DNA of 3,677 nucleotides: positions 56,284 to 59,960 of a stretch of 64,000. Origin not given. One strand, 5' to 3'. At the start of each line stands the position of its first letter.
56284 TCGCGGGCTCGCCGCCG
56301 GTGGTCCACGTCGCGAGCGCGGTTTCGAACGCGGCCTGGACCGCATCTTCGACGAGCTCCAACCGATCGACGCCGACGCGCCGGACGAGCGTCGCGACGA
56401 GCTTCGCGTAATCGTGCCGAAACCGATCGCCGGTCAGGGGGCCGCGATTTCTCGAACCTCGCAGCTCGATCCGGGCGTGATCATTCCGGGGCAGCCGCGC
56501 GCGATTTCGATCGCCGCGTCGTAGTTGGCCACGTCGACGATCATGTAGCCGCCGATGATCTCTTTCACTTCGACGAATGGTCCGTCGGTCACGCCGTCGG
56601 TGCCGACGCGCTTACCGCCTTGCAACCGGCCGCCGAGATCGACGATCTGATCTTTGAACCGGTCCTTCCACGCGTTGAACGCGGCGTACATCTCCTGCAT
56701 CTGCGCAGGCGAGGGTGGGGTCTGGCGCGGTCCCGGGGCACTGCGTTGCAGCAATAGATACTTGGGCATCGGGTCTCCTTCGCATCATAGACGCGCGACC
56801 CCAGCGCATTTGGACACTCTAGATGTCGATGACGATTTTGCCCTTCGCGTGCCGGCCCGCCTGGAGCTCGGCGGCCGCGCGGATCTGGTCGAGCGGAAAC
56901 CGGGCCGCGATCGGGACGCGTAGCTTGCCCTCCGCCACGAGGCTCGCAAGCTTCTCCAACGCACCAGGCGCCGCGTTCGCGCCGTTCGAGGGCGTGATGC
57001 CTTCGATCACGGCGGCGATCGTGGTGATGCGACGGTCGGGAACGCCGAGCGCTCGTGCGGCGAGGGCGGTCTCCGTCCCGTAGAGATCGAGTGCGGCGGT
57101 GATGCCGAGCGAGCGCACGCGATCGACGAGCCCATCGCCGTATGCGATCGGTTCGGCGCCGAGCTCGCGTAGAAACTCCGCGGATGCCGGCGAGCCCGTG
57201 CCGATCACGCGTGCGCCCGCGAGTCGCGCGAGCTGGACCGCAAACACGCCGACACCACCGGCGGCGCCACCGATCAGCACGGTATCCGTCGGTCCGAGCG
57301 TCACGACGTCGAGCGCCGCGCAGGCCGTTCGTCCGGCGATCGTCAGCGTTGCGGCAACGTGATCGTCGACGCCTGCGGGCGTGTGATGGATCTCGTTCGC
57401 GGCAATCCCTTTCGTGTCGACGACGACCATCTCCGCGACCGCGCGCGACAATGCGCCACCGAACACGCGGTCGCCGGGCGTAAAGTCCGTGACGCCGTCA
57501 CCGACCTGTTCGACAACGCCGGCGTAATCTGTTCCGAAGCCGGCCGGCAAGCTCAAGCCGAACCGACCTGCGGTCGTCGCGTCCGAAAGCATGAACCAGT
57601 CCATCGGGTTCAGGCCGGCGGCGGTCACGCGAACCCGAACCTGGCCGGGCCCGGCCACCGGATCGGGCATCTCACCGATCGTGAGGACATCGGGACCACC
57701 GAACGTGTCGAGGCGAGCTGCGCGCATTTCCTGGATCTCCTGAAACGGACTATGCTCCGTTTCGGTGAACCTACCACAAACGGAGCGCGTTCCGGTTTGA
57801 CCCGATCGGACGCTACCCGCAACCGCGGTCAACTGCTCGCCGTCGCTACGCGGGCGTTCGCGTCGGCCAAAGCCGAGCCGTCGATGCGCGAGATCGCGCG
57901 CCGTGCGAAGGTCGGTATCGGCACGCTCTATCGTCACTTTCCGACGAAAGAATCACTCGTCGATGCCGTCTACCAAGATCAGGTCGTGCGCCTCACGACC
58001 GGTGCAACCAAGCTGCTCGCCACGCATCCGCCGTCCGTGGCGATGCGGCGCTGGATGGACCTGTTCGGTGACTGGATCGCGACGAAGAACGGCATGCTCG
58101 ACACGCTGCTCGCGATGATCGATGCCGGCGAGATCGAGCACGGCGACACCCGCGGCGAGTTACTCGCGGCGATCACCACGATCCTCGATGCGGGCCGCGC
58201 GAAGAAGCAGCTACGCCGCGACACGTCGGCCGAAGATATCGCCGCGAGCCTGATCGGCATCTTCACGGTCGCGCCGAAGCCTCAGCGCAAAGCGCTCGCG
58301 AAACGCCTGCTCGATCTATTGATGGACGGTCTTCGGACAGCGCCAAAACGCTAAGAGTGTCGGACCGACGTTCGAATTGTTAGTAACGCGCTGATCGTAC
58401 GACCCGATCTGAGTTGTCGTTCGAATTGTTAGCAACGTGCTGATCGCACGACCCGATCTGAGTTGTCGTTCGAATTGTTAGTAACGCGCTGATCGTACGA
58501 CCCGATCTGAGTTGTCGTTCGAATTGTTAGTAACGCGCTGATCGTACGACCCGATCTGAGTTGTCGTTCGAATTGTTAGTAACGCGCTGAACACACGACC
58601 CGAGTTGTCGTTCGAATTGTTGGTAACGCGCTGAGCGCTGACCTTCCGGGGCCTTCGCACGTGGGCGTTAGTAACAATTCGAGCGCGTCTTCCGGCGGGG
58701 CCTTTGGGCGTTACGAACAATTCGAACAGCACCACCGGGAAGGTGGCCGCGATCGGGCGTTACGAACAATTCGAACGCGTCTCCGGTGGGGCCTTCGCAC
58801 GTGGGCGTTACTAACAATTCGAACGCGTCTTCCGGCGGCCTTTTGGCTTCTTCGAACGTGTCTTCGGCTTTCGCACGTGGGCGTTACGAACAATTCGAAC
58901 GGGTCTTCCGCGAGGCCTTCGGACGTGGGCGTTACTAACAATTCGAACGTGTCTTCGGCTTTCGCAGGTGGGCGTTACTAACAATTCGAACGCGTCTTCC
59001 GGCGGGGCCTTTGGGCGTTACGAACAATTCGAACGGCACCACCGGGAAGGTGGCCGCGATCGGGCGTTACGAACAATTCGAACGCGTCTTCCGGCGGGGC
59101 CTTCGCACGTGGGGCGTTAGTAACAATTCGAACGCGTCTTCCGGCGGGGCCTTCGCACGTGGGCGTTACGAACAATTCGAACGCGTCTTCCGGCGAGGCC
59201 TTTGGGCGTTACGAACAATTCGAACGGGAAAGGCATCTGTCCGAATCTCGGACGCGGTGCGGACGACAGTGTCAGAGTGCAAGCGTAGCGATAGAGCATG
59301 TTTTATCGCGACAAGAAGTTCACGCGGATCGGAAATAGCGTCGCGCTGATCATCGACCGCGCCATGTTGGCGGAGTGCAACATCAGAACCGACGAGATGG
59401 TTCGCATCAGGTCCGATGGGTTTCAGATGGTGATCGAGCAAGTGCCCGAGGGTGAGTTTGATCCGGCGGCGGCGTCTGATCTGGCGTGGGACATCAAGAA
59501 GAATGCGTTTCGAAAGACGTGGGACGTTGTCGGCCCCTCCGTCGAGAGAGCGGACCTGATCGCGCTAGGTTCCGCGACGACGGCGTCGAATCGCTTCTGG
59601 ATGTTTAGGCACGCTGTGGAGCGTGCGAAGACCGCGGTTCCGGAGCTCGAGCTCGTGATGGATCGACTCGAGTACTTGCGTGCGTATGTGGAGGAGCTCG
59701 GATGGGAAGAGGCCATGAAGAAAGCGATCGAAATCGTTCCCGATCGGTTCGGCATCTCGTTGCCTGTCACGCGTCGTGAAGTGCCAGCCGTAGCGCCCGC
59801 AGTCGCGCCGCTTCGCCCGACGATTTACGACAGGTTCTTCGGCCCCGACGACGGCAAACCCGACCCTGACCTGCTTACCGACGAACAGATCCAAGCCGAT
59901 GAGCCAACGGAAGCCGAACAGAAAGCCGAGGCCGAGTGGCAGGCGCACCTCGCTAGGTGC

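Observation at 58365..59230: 870-bp non-coding array of 18 copies of a 22-bp core in two opposed blocks (6 forward, 12 reverse) between a TetR gene and a low-GC AbrB/MazE-like gene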

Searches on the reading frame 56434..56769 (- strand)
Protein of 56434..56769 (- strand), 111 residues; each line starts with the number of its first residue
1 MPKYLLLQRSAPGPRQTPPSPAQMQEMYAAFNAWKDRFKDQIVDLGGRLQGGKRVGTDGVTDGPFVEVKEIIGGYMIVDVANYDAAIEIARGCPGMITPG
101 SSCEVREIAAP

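Call 14: search_protein_families(library=pfam, proteins=[window:56434-56769:-], max_evalue=0.01)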
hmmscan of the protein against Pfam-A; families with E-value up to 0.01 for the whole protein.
window:56434-56769:- (111 aa): 1 family
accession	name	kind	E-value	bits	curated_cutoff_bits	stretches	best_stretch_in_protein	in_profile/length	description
PF03795.20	YCII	-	1.6e-11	44.9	24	1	22-101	15-85/95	YCII-related domain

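Call 79: find_encoding_contigs(protein=window:56434-56769:-, flank=6000, max_places=5)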
Protein window:56434-56769:- (111 aa): no gene with exactly this product is on record in the collection.

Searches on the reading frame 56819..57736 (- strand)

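Call 14: search_protein_families(library=pfam, proteins=[window:56819-57736:-], max_evalue=0.01)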
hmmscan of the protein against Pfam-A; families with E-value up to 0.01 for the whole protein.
window:56819-57736:- (305 aa): 3 families
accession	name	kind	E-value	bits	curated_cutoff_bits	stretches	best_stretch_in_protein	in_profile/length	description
PF08240.17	ADH_N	-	7.6e-14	52.3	23.5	1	29-93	1-62/104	Alcohol dehydrogenase GroES-like domain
PF13602.12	ADH_zinc_N_2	-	1.2e-10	42.9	27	1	245-303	84-134/134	Zinc-binding dehydrogenase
PF00107.32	ADH_zinc_N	-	4.6e-07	30.3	31.8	1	161-223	1-70/129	Zinc-binding dehydrogenase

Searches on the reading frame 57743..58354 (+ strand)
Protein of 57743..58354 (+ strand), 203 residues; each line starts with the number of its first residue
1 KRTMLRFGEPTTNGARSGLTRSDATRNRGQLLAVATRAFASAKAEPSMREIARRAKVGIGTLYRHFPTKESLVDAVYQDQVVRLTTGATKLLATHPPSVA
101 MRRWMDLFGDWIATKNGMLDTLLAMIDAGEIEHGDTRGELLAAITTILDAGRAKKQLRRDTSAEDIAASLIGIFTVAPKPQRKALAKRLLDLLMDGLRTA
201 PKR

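Call 14: search_protein_families(library=pfam, proteins=[window:57743-58354:+], max_evalue=0.01)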
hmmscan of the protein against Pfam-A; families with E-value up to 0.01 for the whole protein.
window:57743-58354:+ (203 aa): 2 families
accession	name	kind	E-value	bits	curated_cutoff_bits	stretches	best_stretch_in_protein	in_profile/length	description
PF21597.2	TetR_C_43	-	1.3e-11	45.1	27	1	97-198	2-104/105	Transcriptional regulator SbtR-like, C-terminal domain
PF00440.29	TetR_N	-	1.9e-11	44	24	1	32-76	2-47/47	Bacterial regulatory proteins, tetR family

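Call 80: find_homologous_proteins(query=window:57797-58351:+, max_evalue=1e-20)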
Query window:57797-58351:+ (185 aa): 6892 proteins with E <= 1e-20 among 8000 candidates; the best 120 are listed.
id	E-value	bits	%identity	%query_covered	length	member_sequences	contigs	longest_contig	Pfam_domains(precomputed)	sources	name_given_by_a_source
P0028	9.1e-112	389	99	100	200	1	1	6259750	PF21597.3,PF00440.30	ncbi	ncbi:MAG: helix-turn-helix domain-containing protein [Kofleriaceae bacterium]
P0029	3.2e-87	309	83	96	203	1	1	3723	PF21597.3,PF00440.30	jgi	-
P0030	5.2e-87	308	81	99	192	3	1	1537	PF21597.3,PF00440.30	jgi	jgi:AcrR family transcriptional regulator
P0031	2.5e-86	306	83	99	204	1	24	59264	PF21597.3,PF00440.30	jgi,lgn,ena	jgi:AcrR family transcriptional regulator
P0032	9.4e-86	304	81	99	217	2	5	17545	PF21597.3,PF00440.30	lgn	-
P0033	1.2e-85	304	81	99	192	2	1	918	PF21597.3,PF00440.30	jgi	jgi:AcrR family transcriptional regulator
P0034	2.3e-85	303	81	99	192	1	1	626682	PF21597.3,PF00440.30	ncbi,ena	-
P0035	6.3e-85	301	84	96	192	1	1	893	PF21597.3,PF00440.30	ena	-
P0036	1.1e-84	301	79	99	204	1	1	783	PF21597.3,PF00440.30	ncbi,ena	-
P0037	2.5e-84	299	81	99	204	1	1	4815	PF21597.3,PF00440.30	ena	-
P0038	3.7e-84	299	81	96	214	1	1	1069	PF21597.3,PF00440.30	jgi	jgi:AcrR family transcriptional regulator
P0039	4.5e-84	299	82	96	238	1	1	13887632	PF21597.3,PF00440.30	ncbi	ncbi:helix-turn-helix domain-containing protein [Sorangium sp. So ce834]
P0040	5.8e-84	298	80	99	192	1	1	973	PF21597.3,PF00440.30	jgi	-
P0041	7.2e-84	298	80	99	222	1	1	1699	PF21597.3,PF00440.30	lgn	-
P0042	1.3e-83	297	81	99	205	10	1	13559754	PF21597.3,PF00440.30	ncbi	ncbi:helix-turn-helix domain-containing protein [Sorangium sp. So ce394]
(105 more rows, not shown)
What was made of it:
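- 57752..58354 (+): Neighbouring TetR/AcrR gene (SbtR-like C-terminal domain). The ATG at 57752 is the start that yields the 200 aa of the NCBI protein; an in-frame TTG at 57797 is an alternative start. calls 14, 80
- TetR homologues at 75-84% identity are widespread in Actinobacteria and Myxococcota (call 80).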

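Call 81: find_encoding_contigs(protein=P0031, flank=2500, max_places=4)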
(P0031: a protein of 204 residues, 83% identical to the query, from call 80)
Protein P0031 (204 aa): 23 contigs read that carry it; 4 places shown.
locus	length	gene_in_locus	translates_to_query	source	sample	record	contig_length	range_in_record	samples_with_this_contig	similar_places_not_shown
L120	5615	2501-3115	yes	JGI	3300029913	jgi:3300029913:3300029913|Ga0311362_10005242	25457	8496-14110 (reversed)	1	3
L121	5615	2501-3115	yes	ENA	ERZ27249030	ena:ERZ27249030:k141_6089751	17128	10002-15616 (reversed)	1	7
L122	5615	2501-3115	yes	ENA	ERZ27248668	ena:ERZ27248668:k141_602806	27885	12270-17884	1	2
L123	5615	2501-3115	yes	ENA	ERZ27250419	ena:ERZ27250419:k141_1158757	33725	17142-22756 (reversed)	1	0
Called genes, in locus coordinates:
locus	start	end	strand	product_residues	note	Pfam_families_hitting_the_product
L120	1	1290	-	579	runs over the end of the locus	-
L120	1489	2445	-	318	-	PF08240:ADH_N, PF00107:ADH_zinc_N, PF13602:ADH_zinc_N_2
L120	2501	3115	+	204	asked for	PF00440:TetR_N, PF21597:TetR_C_43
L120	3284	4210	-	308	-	PF00478:IMPDH (weak), PF03060:NMO, PF01070:FMN_dh (weak)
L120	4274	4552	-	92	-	PF03100:CcmE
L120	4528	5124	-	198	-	-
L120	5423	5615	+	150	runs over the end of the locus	-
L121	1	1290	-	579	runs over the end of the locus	-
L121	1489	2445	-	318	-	PF08240:ADH_N, PF00107:ADH_zinc_N, PF13602:ADH_zinc_N_2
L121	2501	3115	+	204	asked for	PF00440:TetR_N, PF21597:TetR_C_43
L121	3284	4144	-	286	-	PF03060:NMO, PF01070:FMN_dh (weak)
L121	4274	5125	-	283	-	PF03100:CcmE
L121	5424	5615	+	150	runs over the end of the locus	-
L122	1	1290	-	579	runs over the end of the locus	-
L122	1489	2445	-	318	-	PF08240:ADH_N, PF00107:ADH_zinc_N, PF13602:ADH_zinc_N_2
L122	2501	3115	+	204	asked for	PF00440:TetR_N, PF21597:TetR_C_43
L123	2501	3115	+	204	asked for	PF00440:TetR_N, PF21597:TetR_C_43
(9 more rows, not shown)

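Call 95: search_protein_families(library=padloc, proteins=[window:57752-58354:+], max_evalue=0.001)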
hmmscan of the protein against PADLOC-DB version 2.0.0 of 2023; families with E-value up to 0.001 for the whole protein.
window:57752-58354:+ (200 aa): 0 families

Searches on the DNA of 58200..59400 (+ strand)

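Call 8: search_rna_families(source=window, start=58200, end=59400, threshold=evalue, max_evalue=10)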
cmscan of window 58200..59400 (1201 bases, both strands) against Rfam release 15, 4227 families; matches with E-value up to 10: 2.
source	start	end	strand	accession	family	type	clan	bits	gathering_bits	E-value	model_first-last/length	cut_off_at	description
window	58232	58285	-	RF02470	Ms_IGR-8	Gene; sRNA;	-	17.5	44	0.59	1-63/63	no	Mycobacterium sRNA Ms_IGR-8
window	58315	58380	-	RF01924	mir-2774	Gene; miRNA;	-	16.3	51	1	1-67/67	no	mir-2774 microRNA precursor family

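Call 26: search_dna_similar(query=window:58355-59297:+, collection=plasmids, mode=distant, max_evalue=0.01)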
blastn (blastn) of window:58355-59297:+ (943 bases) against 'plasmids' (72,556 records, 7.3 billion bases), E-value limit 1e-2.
No match.

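Call 27: search_dna_similar(query=window:58355-59297:+, collection=phages, mode=distant, max_evalue=0.01)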
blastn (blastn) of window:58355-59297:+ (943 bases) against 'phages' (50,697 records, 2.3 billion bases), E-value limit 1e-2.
No match.
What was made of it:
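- Tried and rejected: blastn in distant mode against plasmids and phages found nothing (calls 26, 27).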

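Call 89: build_rna_model(alignment_id=A5, structure=none)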
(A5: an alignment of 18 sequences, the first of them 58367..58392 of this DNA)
Model R1 built from alignment A5 (18 sequences, 26 columns); structure: none (sequence only).
model positions 26; base pairs 0; branch points 0; effective number of sequences 18; information 1.492 bits per position. No base pairs: searches with it score sequence only.

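Call 90: search_with_rna_model(model_id=R1, sources=[window, L023, L103, L104, L105, L106, L107, L108, L109, L110, L111, L112, L113, L114, L115, L116, L117, L118, L120, L121, L122, L123, L024, L025, L026, L027, L028], max_evalue=10)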
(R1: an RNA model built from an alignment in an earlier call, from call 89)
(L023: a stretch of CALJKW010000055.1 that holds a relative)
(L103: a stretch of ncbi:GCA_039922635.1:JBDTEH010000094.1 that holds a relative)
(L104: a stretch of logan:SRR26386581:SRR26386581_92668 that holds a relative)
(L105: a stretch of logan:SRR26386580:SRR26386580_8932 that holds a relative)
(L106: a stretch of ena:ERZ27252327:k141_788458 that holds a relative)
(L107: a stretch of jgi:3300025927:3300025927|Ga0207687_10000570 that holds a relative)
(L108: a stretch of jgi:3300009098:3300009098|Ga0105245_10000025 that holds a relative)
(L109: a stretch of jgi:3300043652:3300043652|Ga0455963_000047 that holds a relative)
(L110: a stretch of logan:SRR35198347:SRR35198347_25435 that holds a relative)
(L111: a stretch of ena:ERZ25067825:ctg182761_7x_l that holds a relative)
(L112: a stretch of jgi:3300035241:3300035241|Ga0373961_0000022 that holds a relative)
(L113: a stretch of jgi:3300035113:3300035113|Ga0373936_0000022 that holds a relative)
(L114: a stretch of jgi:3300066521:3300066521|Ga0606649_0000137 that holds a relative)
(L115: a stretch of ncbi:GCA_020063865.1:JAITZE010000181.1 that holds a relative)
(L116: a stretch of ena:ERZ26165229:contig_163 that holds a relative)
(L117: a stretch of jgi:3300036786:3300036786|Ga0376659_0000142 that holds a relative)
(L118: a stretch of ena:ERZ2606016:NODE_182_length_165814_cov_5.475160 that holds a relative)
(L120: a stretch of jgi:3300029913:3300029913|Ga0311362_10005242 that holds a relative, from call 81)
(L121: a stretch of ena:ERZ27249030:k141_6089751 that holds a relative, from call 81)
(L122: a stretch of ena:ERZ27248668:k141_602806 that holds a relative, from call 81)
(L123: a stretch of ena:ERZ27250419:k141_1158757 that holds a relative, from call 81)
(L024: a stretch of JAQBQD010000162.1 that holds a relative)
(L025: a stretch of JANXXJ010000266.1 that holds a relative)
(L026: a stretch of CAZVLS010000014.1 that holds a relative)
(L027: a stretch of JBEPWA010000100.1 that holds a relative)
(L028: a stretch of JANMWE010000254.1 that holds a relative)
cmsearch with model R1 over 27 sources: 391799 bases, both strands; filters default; matches with E-value up to 10: 18.
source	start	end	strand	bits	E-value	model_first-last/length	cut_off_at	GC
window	58802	58827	-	33.4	1.1e-08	1-26/26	-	0.5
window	58969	58994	-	33.4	1.1e-08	1-26/26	-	0.5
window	59160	59185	-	32.8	1.8e-08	1-26/26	-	0.54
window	58926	58950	-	32.6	2.1e-08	2-26/26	-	0.44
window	58878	58902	-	32.3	2.5e-08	2-26/26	-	0.52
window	59203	59227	-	32.3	2.5e-08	2-26/26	-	0.52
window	59012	59036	-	32.2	2.7e-08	2-26/26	-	0.52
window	58755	58779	-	32.1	2.9e-08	1-25/26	-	0.56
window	59062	59086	-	32.1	2.9e-08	1-25/26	-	0.56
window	58466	58489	+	32.1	2.9e-08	2-25/26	-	0.46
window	58515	58538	+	32.1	2.9e-08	2-25/26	-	0.46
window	58564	58587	+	32.1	2.9e-08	2-25/26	-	0.46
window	58368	58391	+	31.5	4.7e-08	2-25/26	-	0.46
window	59112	59136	-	30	1.4e-07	1-25/26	-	0.52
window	58705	58727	-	29.7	1.7e-07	4-26/26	-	0.48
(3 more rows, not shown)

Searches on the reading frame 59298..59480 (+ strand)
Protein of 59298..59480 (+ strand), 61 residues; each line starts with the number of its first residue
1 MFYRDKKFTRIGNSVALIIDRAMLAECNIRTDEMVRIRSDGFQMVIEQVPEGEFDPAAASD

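Call 34: search_protein_families(library=pfam, proteins=[window:59298-59480:+], max_evalue=10)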
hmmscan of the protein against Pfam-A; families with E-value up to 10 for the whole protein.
window:59298-59480:+ (61 aa): 0 families

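Call 37: search_protein_families(library=ncbifam, proteins=[window:59298-59480:+], max_evalue=10)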
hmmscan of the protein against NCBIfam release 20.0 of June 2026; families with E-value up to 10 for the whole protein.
window:59298-59480:+ (61 aa): 2 families
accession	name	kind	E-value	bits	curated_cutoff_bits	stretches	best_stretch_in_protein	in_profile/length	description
TIGR02609.1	doc_partner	hypoth_equivalog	0.035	14.5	55.9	1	7-48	2-45/74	putative addiction module antidote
NF007312.0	PRK09798.1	equivalog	0.16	12.3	113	1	9-49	7-47/82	type II toxin-antitoxin system antitoxin MazE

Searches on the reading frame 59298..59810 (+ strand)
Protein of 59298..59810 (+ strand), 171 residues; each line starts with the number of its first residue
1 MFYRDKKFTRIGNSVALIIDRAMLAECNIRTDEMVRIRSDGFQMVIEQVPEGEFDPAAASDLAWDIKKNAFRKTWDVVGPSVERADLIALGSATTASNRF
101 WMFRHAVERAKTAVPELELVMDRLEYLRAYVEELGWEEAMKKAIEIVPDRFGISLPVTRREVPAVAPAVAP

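Call 75: predict_structure(alignment_id=A3)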
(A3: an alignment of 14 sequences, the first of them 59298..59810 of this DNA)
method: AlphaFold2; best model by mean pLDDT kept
length: 171 residues; sequences in the alignment: 14
mean_pLDDT: 71.0   pTM: 0.56
mean pLDDT of the five models: 71.0, 61.5, 55.6, 51.3, 49.1
residues with pLDDT >= 90: 11; 70-90: 101; 50-70: 32; < 50: 27
segments of 3 or more residues with pLDDT < 50: 96-98, 152-171
pLDDT, mean of each block of 10 residues (from residue 1): 54 61 76 72 69 69 83 88 86 58 83 81 89 91 81 34 36 46
secondary structure, 60 per line:
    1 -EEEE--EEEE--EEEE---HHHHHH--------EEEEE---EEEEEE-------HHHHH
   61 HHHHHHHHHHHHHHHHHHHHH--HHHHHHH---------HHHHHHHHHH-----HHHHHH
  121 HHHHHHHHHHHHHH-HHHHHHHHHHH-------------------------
elements in order: E2-5 E8-11 E14-17 H21-26 E35-39 E43-48 H56-81 H84-90 H100-109 H115-134 H136-146

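Call 77: fold_search(model_id=the predicted structure, library=pdb)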
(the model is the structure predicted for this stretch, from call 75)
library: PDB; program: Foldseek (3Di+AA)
matches with E <= 10: 174; with E <= 0.001: 0
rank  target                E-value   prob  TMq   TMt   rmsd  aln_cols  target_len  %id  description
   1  1ub4_C                1.2e-01  0.93  0.20  0.39   8.2        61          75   31  crystal structure of MazEF complex (released 2003-05-20)
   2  2mru_MODEL_1_A        2.4e-01  0.96  0.22  0.56   3.2        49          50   31  Structure of truncated EcMazE-DNA complex (released 2015-02-04)
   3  2mrn_MODEL_1_A        4.1e-01  0.77  0.19  0.40   5.1        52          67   31  Structure of truncated EcMazE (released 2015-02-04)
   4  7cr9_A                4.1e-01  0.44  0.23  0.20  15.3       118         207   13  Crystal structure of the N-terminal fragment (residue 1-206) of LonA protease from Meiothermus taiwanensis (released 2021-05-26)
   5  1mvf_D                5.7e-01  0.93  0.21  0.61   3.0        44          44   30  MazE addiction antidote (released 2003-06-10)
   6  3ljc                  6.4e-01  0.18  0.21  0.16  16.3       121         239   12  Crystal structure of Lon N-terminal domain. (released 2010-07-21)
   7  6ihg                  7.1e-01  0.25  0.24  0.22  15.0       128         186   15  N terminal domain of Mycobacterium avium complex Lon protease (released 2019-08-07)
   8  9r2o_B                7.1e-01  0.08  0.15  0.16  15.0       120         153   12  De novo designed N5 protein fold (released 2025-05-14)
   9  7p3x_S                7.5e-01  0.13  0.16  0.16  13.0       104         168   12  Homology model of the full-length AP-3 complex in a compact open conformation (released 2021-09-29)
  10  7mwq_B                7.5e-01  0.08  0.16  0.14  16.4       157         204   11  Structure of De Novo designed beta sheet heterodimer LHD29A53/B53 (released 2022-01-19)
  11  7cra                  8.4e-01  0.20  0.21  0.17  15.0       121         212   14  Crystal structure of the N-terminal fragment (residue 1-291) of LonA protease from Meiothermus taiwanensis (released 2021-05-26)
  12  3dpo_A                8.4e-01  0.06  0.16  0.14  10.0       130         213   13  Crystal structure of the substrate binding domain of E. coli DnaK in complex with a short pyrrhocoricin-derived inhibi (released 2009-03-10)
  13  3o27_B                8.9e-01  0.20  0.16  0.32   6.2        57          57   10  The crystal structure of C68 from the hybrid virus-plasmid pSSVx (released 2011-01-19)
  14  1dky_A                8.9e-01  0.08  0.19  0.17   9.7       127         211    9  THE SUBSTRATE BINDING DOMAIN OF DNAK IN COMPLEX WITH A SUBSTRATE PEPTIDE, DETERMINED FROM TYPE 2 NATIVE CRYSTALS (released 1996-12-07)
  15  7cr9_B                9.9e-01  0.04  0.13  0.12  17.1       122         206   19  Crystal structure of the N-terminal fragment (residue 1-206) of LonA protease from Meiothermus taiwanensis (released 2021-05-26)
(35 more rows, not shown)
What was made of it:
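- On AbrB/MazE/SpoVT domain (neighbouring ORF 59298-60038): The AlphaFold2 model (pLDDT 71) has MazE chains 1ub4, 2mru and 1mvf as top Foldseek hits at probability 0.93-0.96 (calls 75, 77).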
